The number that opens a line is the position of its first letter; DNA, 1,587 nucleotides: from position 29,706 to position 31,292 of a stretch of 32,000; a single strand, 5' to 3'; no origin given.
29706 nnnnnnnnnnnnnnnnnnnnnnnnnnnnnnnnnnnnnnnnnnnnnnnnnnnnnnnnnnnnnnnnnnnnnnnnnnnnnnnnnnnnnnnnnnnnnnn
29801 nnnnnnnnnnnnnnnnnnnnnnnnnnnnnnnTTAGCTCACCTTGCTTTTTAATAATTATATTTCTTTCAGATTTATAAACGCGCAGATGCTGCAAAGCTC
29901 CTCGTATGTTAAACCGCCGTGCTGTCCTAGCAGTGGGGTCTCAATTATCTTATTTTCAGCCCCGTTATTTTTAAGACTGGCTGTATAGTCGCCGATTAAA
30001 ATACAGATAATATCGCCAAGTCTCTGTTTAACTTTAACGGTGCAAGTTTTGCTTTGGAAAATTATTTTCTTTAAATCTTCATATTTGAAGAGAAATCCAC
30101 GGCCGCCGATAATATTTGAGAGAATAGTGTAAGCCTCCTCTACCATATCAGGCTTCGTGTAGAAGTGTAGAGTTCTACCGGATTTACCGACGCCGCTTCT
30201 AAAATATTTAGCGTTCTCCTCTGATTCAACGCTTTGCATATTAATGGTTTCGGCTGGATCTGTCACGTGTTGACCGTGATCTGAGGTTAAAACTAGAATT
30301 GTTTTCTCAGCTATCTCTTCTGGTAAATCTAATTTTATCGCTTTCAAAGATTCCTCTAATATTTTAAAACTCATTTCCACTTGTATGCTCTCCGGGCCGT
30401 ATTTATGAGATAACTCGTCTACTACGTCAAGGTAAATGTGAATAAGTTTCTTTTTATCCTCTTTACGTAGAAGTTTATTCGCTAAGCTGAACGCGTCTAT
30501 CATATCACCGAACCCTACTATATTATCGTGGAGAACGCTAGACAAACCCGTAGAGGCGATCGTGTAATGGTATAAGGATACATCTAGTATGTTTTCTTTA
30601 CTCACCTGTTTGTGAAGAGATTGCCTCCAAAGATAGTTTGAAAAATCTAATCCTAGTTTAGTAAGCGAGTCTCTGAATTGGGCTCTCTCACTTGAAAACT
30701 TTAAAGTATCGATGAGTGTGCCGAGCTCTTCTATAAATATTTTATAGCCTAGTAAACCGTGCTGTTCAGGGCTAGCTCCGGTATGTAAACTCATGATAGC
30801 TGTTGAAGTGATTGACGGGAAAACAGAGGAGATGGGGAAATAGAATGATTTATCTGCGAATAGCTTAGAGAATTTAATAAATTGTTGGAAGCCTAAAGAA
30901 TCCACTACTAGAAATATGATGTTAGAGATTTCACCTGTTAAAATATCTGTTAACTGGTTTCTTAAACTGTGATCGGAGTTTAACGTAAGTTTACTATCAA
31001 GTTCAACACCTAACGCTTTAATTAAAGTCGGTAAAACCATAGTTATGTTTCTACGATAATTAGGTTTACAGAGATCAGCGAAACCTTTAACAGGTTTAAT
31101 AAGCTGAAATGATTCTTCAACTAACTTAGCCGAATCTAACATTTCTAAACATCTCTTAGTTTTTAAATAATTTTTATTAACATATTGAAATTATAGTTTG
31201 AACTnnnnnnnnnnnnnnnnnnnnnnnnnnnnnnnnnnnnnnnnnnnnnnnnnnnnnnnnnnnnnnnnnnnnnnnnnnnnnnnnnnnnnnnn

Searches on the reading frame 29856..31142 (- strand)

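Call 3: search_protein_families(library=pfam, proteins=[window:29856-31142:-], max_evalue=1)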
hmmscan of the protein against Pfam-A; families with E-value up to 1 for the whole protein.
window:29856-31142:- (428 aa): 3 families
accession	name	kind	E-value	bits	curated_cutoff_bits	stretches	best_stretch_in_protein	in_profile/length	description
PF01663.27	Phosphodiest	-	2.2e-22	80.6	23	1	78-395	4-330/342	Type I phosphodiesterase / nucleotide pyrophosphatase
PF08665.17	PglZ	-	2.7e-07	31.2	25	1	227-291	110-172/179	PglZ domain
PF00884.28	Sulfatase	-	0.039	13.7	25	1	276-310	228-248/301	Sulfatase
